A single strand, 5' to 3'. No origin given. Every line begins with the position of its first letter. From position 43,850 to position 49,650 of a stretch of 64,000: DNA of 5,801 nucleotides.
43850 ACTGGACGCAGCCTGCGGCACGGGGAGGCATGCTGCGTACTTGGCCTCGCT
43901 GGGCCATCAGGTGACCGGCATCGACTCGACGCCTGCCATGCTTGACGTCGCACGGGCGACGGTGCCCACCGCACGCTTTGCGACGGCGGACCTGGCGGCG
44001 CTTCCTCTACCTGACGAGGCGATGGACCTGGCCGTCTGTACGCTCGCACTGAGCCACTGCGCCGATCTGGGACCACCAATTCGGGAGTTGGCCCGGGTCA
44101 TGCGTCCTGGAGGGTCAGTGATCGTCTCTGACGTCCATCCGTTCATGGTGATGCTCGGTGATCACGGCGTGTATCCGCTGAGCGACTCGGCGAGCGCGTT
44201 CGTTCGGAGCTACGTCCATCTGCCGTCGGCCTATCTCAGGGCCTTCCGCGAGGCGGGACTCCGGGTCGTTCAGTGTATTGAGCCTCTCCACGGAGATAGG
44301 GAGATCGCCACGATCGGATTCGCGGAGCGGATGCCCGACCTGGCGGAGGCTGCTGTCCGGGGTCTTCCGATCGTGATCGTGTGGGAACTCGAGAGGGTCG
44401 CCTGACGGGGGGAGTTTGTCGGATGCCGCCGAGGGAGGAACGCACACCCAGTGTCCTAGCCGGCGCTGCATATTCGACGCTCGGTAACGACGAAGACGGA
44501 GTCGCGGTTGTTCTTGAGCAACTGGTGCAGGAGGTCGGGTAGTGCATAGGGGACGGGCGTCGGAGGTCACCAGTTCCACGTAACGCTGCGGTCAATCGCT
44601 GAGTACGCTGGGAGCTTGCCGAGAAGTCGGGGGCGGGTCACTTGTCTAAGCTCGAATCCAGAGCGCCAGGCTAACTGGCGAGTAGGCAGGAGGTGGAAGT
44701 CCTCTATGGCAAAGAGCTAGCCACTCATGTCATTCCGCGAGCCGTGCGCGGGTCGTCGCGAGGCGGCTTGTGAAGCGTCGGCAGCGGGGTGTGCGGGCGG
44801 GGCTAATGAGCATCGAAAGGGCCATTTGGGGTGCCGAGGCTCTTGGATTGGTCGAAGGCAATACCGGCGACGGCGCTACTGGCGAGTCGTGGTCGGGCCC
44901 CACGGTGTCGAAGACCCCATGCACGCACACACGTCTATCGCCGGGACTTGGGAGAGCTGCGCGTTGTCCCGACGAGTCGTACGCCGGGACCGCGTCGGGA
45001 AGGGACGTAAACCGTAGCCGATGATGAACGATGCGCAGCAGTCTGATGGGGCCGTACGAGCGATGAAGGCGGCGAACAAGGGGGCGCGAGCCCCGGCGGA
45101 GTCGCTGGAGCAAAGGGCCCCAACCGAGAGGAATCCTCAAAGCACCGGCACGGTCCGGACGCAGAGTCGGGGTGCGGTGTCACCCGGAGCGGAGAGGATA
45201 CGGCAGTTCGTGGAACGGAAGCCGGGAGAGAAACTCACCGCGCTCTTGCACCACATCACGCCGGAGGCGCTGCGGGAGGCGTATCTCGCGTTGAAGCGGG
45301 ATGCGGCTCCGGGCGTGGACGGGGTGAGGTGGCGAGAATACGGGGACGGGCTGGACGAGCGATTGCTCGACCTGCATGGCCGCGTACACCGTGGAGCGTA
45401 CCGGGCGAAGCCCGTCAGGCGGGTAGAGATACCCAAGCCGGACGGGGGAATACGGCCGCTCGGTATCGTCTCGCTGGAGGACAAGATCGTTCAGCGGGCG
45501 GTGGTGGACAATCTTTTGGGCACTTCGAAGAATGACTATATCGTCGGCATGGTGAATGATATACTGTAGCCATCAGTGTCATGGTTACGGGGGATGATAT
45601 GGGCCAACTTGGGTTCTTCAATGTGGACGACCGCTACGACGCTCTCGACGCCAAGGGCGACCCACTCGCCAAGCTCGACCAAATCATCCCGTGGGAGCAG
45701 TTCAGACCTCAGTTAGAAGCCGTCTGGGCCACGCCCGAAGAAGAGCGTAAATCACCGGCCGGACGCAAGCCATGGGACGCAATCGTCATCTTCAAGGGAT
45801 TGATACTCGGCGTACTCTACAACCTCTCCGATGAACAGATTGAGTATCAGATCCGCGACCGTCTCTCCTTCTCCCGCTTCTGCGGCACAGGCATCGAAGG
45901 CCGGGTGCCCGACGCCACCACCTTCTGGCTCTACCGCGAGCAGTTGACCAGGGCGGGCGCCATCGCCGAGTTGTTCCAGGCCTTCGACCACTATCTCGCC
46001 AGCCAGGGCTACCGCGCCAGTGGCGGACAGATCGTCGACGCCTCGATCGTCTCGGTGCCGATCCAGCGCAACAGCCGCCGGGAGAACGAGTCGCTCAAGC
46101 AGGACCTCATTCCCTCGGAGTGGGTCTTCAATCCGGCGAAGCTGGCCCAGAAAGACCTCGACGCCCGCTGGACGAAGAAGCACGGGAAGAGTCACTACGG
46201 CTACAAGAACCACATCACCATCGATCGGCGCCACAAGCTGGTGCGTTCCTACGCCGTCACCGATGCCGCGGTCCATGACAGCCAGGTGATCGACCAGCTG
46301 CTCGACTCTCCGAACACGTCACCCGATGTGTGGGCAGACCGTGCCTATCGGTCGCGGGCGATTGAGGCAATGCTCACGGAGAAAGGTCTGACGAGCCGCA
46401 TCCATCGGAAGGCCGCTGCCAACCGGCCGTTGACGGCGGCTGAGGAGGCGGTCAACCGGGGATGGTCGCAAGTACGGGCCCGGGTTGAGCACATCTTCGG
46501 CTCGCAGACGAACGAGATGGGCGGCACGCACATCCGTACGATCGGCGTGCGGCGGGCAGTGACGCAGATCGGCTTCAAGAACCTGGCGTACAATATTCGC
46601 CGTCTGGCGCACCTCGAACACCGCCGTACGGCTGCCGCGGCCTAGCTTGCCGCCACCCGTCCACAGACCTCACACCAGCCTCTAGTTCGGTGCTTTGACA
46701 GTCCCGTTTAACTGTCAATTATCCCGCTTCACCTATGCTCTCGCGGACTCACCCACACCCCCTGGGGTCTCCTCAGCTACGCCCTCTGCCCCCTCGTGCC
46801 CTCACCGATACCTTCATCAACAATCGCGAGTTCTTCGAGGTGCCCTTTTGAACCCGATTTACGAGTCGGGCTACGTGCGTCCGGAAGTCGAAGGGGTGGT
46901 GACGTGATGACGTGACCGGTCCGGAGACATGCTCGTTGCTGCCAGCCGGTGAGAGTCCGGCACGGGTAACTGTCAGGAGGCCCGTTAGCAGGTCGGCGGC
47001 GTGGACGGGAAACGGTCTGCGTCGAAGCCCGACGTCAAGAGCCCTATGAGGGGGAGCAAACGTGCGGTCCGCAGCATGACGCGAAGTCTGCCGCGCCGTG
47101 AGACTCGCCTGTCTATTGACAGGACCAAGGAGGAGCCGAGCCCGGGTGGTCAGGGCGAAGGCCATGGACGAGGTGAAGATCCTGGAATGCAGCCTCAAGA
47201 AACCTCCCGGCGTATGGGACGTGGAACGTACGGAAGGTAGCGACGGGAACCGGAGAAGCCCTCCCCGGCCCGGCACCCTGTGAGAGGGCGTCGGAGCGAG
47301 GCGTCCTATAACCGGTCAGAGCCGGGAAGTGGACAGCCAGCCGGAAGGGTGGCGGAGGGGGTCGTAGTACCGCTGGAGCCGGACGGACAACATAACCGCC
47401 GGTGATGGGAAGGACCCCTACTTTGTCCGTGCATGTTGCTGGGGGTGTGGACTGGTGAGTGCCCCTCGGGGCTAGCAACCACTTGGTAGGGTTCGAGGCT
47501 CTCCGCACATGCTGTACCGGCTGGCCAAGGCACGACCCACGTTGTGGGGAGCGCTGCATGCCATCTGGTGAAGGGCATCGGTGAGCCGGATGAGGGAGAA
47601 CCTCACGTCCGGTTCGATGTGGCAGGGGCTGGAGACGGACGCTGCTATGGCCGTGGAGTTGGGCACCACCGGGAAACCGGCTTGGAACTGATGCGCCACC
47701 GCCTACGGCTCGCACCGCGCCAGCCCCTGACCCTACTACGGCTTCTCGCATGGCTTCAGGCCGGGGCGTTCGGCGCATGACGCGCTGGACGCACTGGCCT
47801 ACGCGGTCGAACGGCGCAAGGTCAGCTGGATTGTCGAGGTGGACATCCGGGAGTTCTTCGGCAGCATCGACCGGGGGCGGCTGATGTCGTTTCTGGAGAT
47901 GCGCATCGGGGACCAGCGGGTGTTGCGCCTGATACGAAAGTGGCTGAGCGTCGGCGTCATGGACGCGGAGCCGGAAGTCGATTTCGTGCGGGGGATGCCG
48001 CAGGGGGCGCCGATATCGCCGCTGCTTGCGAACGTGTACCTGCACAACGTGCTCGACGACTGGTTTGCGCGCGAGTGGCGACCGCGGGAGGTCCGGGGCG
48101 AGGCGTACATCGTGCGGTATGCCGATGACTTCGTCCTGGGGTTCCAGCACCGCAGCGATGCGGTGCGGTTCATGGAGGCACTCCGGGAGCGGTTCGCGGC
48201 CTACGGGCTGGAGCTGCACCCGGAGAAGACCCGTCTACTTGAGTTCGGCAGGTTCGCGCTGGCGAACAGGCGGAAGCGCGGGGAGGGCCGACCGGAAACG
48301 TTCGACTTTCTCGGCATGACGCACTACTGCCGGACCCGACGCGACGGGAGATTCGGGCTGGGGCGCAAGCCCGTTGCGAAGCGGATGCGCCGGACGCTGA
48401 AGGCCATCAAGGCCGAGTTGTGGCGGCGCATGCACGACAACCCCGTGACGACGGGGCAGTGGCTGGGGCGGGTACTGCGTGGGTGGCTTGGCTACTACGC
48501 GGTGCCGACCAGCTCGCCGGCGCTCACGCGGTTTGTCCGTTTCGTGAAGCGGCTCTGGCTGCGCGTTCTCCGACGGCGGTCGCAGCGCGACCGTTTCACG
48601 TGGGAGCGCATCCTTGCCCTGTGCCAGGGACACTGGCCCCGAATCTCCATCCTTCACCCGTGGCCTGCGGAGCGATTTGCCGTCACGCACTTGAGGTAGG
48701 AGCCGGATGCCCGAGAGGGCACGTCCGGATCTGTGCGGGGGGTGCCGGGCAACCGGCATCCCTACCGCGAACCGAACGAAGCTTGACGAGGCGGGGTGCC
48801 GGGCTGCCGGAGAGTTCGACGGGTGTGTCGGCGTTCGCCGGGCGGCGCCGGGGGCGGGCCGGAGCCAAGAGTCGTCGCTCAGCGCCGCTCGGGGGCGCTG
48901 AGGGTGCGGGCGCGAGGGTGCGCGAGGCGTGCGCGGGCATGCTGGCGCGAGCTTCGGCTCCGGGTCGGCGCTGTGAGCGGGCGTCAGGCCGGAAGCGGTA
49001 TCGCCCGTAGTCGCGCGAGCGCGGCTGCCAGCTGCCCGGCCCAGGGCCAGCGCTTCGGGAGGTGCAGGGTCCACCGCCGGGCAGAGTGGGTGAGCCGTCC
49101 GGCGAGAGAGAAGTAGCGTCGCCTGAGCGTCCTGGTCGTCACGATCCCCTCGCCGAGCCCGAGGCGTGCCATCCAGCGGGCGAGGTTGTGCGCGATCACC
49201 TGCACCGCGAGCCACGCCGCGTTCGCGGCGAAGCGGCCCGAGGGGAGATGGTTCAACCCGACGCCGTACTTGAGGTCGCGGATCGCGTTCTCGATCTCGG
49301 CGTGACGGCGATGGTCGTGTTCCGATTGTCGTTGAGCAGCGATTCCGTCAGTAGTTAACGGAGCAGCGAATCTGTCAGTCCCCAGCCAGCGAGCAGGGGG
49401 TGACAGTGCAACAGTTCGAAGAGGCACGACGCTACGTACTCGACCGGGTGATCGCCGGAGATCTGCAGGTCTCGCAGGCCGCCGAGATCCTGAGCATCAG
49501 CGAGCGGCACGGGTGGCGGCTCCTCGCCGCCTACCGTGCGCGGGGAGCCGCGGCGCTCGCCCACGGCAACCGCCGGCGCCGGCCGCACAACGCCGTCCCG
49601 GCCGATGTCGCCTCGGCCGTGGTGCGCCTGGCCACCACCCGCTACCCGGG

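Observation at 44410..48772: Group II intron whose RT/maturase ORF is split seamlessly by a 2.2-kb insertion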

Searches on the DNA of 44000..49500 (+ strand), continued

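Call 10: search_dna_similar(query=window:46875-47736:+, collection=plasmids, mode=distant, max_rows=30)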
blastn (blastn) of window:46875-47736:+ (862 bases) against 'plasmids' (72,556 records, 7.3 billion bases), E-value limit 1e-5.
Records with a match: 34; places in all: 56; records where one place covers at least 80% of the query: 0.
Best place of each record, by identity: 80-90% 5; 60-80% 29.
By first word of the organism name: Streptomyces 16; Rhodococcus 9; Escherichia 3; Embleya 1; Paraburkholderia 1; Caballeronia 1; Cupriavidus 1; Nonomuraea 1; Sphingobium 1.
By predicted mobility (MOB-suite, as given by PLSDB): mobilizable 18; non-mobilizable 12; conjugative 4.
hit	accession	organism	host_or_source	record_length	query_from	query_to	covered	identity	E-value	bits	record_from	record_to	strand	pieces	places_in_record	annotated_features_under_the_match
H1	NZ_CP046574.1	Rhodococcus sp. WAY2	cell culture,bacterial consortium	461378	29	589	65%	76.3%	2e-102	380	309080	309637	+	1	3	ltrA: group II intron reverse transcriptase/maturase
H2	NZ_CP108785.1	Embleya sp. NBC_00888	-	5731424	57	600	63%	76.6%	3e-101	377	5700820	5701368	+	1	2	none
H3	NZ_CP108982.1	Streptomyces sp. NBC_00727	-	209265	57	601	63%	76.0%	8e-96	358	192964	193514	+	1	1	ltrA: group II intron reverse transcriptase/maturase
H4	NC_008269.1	Rhodococcus jostii RHA1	-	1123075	57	590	62%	76.4%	2e-97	363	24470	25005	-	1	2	record has no annotation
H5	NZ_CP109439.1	Streptomyces sp. NBC_01483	-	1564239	57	589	62%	76.5%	3e-94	353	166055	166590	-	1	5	none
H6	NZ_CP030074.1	Streptomyces cadmiisoli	Whole organism,soil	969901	57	592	62%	75.5%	9e-89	335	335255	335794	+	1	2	ltrA: group II intron reverse transcriptase/maturase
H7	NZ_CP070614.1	Rhodococcus pseudokoreensis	cell culture,rhizosphere of apple ...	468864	57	601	63%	73.8%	4e-80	306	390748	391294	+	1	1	reverse transcriptase domain-containing protein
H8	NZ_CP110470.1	Rhodococcus opacus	cell culture,Soil contaminated by oil ...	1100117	57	601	63%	73.3%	3e-76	293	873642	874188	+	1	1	record has no annotation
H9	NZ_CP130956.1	Rhodococcus opacus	cell culture,Sod-podzolic soil ...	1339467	57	589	62%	73.4%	3e-75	289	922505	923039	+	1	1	none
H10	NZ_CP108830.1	Streptomyces sp. NBC_00857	-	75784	46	589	63%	68.8%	3e-32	148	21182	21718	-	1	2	none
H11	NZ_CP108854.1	Streptomyces sp. NBC_00841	-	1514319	147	590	52%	76.2%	8e-77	296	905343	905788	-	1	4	record has no annotation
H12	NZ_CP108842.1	Streptomyces chartreusis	-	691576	121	553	50%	76.8%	3e-75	290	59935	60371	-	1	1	none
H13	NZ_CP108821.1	Streptomyces chartreusis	-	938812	121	553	50%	76.8%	3e-75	290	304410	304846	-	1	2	none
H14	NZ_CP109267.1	Streptomyces sp. NBC_01643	-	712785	67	549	56%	68.1%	7e-27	130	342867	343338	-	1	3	none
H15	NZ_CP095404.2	Rhodococcus opacus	Whole organism,nitrophenolics and ...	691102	57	517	53%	70.7%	9e-45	188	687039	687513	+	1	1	none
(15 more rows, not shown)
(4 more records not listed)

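Call 12: get_annotated_region(hit=H1, flank=3000)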
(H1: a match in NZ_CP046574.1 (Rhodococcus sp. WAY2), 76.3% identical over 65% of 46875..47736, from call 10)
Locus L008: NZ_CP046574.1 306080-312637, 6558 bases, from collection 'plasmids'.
description: Rhodococcus sp. WAY2 plasmid pRWAY02, complete sequence
organism: Rhodococcus sp. WAY2 (NCBI taxid 2663121)
taxonomy: Bacteria; Actinomycetota; Actinomycetes; Mycobacteriales; Nocardiaceae; Rhodococcus; Rhodococcus sp. WAY2
host: -; source: cell culture,bacterial consortium; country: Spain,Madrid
typing (MOB-suite, as given by PLSDB): mobilizable; replicon rep_cluster_313; relaxase MOBP,MOBP
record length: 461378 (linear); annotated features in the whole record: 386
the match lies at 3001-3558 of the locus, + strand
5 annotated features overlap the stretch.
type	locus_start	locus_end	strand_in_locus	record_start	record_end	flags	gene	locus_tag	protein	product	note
CDS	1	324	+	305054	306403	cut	-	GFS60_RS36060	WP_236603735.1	IS30 family transposase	-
CDS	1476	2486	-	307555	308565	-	-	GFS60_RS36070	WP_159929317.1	helix-turn-helix domain-containing protein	GO:0006355 - regulation of DNA-templated transcription [Evidence IEA]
CDS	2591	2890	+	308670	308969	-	-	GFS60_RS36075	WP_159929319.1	antibiotic biosynthesis monooxygenase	-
CDS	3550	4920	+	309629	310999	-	ltrA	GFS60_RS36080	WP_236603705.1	group II intron reverse transcriptase/maturase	GO:0000373 - Group II intron splicing [Evidence IEA]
CDS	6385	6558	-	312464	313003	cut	-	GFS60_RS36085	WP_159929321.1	carboxymuconolactone decarboxylase family protein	-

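Call 17: search_dna_similar(query=window:44300-45100:+, collection=plasmids, mode=distant, max_rows=25)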
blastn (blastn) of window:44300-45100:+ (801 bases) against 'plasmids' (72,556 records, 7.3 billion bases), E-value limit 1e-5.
Records with a match: 30; places in all: 58; records where one place covers at least 80% of the query: 0.
Best place of each record, by identity: 60-80% 30.
By first word of the organism name: Ralstonia 20; Rhizobium 3; Paraburkholderia 2; Mesorhizobium 2; Mycetohabitans 1; Cupriavidus 1; Roseibium 1.
By predicted mobility (MOB-suite, as given by PLSDB): mobilizable 21; conjugative 6; non-mobilizable 3.
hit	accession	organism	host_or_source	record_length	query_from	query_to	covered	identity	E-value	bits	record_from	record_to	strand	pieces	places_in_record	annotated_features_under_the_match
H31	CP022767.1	Ralstonia solanacearum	Solanum tuberosum,single cell,Potato ...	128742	413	781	46%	67.4%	1e-17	100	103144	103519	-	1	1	none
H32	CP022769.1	Ralstonia solanacearum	Solanum tuberosum,single cell,Potato ...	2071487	413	781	46%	67.4%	1e-17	100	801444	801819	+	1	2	ltrA: group II intron reverse transcriptase/maturase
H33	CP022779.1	Ralstonia solanacearum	Solanum tuberosum,single cell,Potato ...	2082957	413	781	46%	67.4%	1e-17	100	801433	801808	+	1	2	ltrA: group II intron reverse transcriptase/maturase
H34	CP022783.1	Ralstonia solanacearum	Solanum tuberosum,single cell,Potato ...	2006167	413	781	46%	67.4%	1e-17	100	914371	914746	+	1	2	ltrA: group II intron reverse transcriptase/maturase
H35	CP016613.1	Ralstonia solanacearum FJAT-91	healthy tomato plant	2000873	413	781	46%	67.4%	1e-17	100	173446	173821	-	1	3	group II intron reverse transcriptase/maturase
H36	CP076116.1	Ralstonia solanacearum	cell culture,wilting pepper (C. annuum) ...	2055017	413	781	46%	67.4%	1e-17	100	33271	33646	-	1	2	ltrA: group II intron reverse transcriptase/maturase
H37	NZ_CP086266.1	Ralstonia sp. RS647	sunflower,cell culture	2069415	413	781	46%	67.4%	1e-17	100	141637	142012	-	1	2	none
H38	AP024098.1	Ralstonia solanacearum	-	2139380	413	781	46%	67.4%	1e-17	100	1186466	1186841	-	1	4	group II intron reverse transcriptase/maturase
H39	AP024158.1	Ralstonia solanacearum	Zingiber officinale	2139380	413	781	46%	67.4%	1e-17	100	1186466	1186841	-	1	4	group II intron reverse transcriptase/maturase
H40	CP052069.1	Ralstonia solanacearum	tomato,cell culture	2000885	413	781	46%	67.4%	1e-17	100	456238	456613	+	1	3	none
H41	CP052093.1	Ralstonia solanacearum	tomato,cell culture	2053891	413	781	46%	67.4%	1e-17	100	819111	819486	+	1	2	none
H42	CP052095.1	Ralstonia solanacearum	tomato,cell culture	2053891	413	781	46%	67.4%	1e-17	100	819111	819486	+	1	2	none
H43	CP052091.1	Ralstonia solanacearum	tomato,cell culture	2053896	413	781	46%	67.4%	1e-17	100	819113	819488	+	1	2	none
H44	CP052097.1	Ralstonia solanacearum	tomato,cell culture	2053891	413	781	46%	67.4%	1e-17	100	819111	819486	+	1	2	none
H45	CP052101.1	Ralstonia solanacearum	tomato,cell culture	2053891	413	781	46%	67.4%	1e-17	100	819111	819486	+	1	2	none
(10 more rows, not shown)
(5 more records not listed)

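Call 23: search_rna_families(sources=[L009, L010, L011, L008], threshold=evalue, max_evalue=0.01)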
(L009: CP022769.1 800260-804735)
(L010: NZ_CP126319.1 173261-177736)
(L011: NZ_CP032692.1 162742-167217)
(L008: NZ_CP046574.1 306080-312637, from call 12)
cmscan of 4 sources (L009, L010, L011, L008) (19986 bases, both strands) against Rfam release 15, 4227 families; matches with E-value up to 0.01: 7.
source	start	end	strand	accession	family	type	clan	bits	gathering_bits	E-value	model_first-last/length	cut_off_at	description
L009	1169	1392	+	RF02005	group-II-D1D4-6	Intron;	CL00102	188.8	49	6.8e-56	1-225/225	no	Group II catalytic intron D1-D4-6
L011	1175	1395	+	RF02005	group-II-D1D4-6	Intron;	CL00102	185.9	49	5.7e-55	1-225/225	no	Group II catalytic intron D1-D4-6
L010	1178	1399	+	RF02005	group-II-D1D4-6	Intron;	CL00102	181.9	49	1.1e-53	1-225/225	no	Group II catalytic intron D1-D4-6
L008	3042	3177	+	RF02003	group-II-D1D4-4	Intron;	CL00102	87.4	49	2.5e-18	1-138/138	no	Group II catalytic intron D1-D4-4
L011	2978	3052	+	RF00029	Intron_gpII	Intron;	-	40.1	40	6.6e-05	1-77/77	no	Group II catalytic intron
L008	4917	4991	+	RF00029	Intron_gpII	Intron;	-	39.2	40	0.00011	1-77/77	no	Group II catalytic intron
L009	2978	3052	+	RF00029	Intron_gpII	Intron;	-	35.9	40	0.0007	1-77/77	no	Group II catalytic intron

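Call 25: get_annotated_region(hit=H3, flank=3000)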
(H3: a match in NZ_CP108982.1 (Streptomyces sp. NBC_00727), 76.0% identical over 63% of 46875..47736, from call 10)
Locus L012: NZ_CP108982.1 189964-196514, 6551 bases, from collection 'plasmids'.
description: Streptomyces sp. NBC_00727 plasmid unnamed1, complete sequence
organism: Streptomyces sp. NBC_00727 (NCBI taxid 2903675)
taxonomy: Bacteria; Actinomycetota; Actinomycetes; Kitasatosporales; Streptomycetaceae; Streptomyces; Streptomyces sp. NBC 00727
host: -; source: -; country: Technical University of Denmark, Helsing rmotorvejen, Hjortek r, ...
typing (MOB-suite, as given by PLSDB): mobilizable; relaxase MOBP
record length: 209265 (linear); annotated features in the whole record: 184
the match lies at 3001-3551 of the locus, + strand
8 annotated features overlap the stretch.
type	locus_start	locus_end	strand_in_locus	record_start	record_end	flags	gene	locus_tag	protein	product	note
CDS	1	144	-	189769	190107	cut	-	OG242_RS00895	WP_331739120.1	hypothetical protein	-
CDS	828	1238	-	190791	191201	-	-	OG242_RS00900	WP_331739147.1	hypothetical protein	-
CDS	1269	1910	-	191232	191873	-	-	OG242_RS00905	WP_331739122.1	hypothetical protein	-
CDS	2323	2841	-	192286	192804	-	-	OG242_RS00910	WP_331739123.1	hypothetical protein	-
CDS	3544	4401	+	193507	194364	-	ltrA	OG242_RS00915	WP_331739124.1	group II intron reverse transcriptase/maturase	GO:0000373 - Group II intron splicing [Evidence IEA]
CDS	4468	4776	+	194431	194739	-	-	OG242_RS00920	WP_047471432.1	transposase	GO:0006313 - DNA transposition [Evidence IEA]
CDS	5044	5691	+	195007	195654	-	-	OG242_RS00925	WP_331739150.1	IS3 family transposase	-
CDS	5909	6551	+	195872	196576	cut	-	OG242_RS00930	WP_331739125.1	ABC transporter ATP-binding protein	-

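Call 26: get_annotated_region(hit=H6, flank=3000)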
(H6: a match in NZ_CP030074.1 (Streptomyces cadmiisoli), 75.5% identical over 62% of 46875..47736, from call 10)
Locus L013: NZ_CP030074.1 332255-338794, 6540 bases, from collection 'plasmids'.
description: Streptomyces cadmiisoli strain ZFG47 plasmid unnamed1, complete sequence
organism: Streptomyces cadmiisoli (NCBI taxid 2184053)
taxonomy: Bacteria; Actinomycetota; Actinomycetes; Kitasatosporales; Streptomycetaceae; Streptomyces; Streptomyces cadmiisoli
host: -; source: Whole organism,soil; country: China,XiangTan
typing (MOB-suite, as given by PLSDB): non-mobilizable
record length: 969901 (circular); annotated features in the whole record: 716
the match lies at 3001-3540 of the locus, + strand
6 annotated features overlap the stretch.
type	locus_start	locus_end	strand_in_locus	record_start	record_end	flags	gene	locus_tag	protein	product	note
CDS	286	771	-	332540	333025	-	-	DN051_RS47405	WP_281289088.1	transposase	-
CDS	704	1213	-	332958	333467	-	-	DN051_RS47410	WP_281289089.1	transposase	-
CDS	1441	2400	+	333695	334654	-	-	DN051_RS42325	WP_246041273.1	IS5 family transposase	-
CDS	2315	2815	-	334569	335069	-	-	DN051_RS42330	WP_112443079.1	hypothetical protein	-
CDS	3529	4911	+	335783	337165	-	ltrA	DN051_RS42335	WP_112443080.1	group II intron reverse transcriptase/maturase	GO:0000373 - Group II intron splicing [Evidence IEA]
CDS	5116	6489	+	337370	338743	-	-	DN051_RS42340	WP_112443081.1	IS1380 family transposase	-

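Call 27: get_annotated_region(hit=H2, flank=3000)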
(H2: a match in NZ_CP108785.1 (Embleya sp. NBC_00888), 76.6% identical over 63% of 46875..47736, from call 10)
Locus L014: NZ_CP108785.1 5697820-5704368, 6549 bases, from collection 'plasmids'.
description: Embleya sp. NBC_00888 plasmid unnamed1, complete sequence
organism: Embleya sp. NBC_00888 (NCBI taxid 2975960)
taxonomy: Bacteria; Actinomycetota; Actinomycetes; Kitasatosporales; Streptomycetaceae; Embleya; Embleya sp. NBC 00888
host: -; source: -; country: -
typing (MOB-suite, as given by PLSDB): mobilizable; relaxase MOBP
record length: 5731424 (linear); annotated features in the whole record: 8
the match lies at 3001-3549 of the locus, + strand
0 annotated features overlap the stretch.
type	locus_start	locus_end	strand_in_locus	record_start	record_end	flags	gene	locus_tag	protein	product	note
